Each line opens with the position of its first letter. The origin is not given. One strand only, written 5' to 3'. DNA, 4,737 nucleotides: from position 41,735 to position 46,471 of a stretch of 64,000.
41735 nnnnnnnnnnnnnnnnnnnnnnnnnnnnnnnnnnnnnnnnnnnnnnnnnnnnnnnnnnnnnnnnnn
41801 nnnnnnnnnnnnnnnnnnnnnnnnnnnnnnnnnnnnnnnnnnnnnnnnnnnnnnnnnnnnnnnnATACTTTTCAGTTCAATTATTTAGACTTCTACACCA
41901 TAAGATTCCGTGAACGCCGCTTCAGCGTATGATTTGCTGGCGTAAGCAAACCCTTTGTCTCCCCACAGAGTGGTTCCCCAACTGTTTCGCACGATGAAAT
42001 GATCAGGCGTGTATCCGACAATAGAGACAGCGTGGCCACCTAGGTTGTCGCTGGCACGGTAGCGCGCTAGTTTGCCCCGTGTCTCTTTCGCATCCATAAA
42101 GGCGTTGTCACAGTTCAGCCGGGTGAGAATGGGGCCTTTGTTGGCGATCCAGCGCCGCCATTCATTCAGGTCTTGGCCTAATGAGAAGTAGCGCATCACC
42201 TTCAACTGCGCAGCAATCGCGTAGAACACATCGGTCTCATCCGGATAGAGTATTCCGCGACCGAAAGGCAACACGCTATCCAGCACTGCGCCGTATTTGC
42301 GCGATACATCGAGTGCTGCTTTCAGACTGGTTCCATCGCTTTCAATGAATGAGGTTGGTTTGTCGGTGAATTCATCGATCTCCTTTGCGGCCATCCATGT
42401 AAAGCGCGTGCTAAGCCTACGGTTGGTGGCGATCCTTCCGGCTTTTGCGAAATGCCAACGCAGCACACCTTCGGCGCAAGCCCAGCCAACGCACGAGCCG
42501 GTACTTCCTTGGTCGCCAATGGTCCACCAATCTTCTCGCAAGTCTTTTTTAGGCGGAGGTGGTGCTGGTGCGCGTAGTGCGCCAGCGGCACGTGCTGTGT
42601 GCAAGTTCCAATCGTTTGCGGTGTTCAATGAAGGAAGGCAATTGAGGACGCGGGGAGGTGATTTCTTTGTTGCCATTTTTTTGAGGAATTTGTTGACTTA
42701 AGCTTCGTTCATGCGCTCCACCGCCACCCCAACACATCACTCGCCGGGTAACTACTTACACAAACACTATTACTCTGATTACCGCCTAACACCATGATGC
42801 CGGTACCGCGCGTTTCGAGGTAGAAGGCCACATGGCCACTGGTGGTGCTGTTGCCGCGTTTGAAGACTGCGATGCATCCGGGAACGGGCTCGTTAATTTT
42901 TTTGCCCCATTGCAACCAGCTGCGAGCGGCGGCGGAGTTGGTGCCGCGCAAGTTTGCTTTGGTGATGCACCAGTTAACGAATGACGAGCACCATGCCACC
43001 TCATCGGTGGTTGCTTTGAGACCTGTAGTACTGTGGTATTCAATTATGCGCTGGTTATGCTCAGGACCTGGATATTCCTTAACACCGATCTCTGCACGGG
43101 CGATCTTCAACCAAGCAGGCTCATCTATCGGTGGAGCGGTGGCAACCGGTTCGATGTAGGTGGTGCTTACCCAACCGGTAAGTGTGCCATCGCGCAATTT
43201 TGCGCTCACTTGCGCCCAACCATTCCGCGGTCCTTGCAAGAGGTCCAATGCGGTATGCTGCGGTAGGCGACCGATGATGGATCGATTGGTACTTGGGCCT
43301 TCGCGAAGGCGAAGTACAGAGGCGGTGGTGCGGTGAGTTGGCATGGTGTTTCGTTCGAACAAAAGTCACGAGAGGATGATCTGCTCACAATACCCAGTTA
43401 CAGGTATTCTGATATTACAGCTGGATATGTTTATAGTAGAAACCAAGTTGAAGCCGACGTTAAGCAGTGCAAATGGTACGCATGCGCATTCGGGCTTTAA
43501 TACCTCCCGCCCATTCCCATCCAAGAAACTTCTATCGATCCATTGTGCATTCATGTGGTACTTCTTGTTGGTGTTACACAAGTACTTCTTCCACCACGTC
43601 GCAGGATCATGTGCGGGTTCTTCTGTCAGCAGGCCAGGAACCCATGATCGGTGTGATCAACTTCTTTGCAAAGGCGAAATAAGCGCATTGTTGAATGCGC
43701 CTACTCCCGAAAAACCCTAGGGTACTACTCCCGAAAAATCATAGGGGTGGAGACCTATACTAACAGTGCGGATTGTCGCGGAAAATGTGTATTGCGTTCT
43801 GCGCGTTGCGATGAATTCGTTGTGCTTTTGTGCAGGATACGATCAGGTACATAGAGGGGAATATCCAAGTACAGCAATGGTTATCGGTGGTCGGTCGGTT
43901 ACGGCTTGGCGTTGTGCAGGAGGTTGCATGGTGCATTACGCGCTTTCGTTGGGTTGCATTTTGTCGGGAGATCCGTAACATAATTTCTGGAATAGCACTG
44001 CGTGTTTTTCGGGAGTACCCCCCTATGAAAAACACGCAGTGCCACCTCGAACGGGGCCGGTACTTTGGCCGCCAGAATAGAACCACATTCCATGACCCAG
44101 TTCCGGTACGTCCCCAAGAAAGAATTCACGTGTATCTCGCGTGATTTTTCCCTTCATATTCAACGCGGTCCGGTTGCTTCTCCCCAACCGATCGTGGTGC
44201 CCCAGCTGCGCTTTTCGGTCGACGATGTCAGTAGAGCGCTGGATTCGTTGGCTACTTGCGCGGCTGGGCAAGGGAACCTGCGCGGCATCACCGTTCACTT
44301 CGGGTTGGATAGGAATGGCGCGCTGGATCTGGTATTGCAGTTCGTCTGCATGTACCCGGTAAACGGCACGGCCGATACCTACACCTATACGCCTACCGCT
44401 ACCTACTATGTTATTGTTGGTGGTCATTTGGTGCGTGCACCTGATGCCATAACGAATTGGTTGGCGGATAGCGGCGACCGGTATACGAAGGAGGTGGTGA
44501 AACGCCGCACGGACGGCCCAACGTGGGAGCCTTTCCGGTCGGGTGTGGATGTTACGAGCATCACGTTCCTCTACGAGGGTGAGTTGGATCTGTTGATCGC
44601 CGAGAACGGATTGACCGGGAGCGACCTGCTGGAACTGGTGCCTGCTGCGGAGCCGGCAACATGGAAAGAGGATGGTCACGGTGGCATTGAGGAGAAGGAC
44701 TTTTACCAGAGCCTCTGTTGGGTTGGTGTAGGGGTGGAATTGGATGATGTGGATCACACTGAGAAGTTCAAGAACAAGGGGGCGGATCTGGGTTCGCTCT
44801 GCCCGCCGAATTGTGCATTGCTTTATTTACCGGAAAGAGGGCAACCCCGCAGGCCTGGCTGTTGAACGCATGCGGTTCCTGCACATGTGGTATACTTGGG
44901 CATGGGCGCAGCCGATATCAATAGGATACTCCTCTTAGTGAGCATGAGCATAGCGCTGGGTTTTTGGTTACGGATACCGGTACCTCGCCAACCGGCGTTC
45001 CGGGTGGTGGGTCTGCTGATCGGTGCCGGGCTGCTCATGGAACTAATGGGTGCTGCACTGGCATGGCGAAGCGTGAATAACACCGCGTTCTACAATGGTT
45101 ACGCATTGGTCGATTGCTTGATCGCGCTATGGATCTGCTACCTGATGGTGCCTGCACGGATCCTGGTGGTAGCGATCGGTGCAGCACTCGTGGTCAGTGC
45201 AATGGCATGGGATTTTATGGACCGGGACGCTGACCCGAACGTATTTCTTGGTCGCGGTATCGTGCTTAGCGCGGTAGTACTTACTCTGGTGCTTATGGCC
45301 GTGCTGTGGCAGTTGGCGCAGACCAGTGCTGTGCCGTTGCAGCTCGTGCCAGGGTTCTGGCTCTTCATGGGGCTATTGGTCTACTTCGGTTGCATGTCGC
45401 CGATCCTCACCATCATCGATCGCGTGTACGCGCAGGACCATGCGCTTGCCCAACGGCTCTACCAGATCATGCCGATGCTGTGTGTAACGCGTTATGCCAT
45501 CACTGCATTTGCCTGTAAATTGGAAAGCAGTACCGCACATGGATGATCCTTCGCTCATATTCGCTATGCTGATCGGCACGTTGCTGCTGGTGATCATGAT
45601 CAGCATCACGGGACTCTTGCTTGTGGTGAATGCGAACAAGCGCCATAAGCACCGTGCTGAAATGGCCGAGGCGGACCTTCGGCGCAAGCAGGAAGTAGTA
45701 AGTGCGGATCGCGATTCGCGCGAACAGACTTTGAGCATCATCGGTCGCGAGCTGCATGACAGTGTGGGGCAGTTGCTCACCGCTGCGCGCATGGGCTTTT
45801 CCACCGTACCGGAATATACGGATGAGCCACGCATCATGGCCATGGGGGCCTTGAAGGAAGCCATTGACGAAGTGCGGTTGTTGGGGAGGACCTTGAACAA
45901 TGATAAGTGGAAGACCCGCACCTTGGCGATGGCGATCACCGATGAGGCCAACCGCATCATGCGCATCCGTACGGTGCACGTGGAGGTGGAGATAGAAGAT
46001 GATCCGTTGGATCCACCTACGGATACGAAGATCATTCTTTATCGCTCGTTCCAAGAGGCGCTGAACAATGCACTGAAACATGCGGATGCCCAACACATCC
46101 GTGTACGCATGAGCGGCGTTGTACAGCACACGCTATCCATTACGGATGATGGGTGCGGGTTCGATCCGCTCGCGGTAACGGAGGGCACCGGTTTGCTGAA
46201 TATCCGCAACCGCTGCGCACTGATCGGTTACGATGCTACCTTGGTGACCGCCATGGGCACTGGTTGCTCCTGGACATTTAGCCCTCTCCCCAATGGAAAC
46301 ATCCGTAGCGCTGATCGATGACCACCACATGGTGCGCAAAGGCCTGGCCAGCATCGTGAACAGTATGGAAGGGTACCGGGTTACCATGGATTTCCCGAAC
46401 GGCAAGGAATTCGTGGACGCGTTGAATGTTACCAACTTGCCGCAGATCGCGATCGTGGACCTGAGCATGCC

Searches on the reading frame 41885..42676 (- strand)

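Call 52: search_protein_families(library=pfam, proteins=[window:41885-42676:-], max_evalue=0.001)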
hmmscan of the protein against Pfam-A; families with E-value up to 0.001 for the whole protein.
window:41885-42676:- (263 aa): 1 family
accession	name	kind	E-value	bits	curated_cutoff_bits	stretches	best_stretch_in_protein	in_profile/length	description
PF00112.29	Peptidase_C1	-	2.1e-09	38.3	20.7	1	43-250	4-206/220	Papain family cysteine protease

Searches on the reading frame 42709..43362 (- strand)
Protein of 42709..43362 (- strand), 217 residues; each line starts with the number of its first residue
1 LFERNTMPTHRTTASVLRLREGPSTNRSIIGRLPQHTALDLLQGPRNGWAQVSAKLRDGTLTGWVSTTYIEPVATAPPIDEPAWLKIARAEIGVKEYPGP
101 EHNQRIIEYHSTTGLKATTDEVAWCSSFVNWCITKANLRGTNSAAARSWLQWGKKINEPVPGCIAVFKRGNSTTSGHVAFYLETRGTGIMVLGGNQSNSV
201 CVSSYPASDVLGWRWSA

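Call 52: search_protein_families(library=pfam, proteins=[window:42709-43362:-], max_evalue=0.001)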
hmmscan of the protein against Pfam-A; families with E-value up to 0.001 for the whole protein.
window:42709-43362:- (217 aa): 2 families
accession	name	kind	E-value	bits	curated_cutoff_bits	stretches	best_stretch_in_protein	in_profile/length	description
PF08239.17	SH3_3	-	6e-11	42.8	27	1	15-71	1-54/54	Bacterial SH3 domain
PF05257.22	CHAP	-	7.3e-09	36.4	26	1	120-195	4-81/81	CHAP domain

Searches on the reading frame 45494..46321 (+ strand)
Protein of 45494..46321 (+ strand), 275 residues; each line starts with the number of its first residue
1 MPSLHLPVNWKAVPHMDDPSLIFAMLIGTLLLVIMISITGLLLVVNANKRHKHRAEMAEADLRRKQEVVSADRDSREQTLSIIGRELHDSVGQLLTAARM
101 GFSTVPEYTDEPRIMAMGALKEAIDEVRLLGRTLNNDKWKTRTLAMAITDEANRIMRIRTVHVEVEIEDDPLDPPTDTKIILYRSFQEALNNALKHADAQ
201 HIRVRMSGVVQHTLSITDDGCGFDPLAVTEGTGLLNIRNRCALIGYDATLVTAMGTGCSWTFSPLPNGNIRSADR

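Call 52: search_protein_families(library=pfam, proteins=[window:45494-46321:+], max_evalue=0.001)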
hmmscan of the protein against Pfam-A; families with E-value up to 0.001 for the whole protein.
window:45494-46321:+ (275 aa): 2 families
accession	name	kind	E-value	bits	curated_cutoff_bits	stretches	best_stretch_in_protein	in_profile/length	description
PF02518.31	HATPase_c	-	5.1e-08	33.8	26.4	1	181-262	5-105/111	Histidine kinase-, DNA gyrase B-, and HSP90-like ATPase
PF07730.19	HisKA_3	-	3.9e-07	30.9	24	1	83-130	5-48/68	Histidine kinase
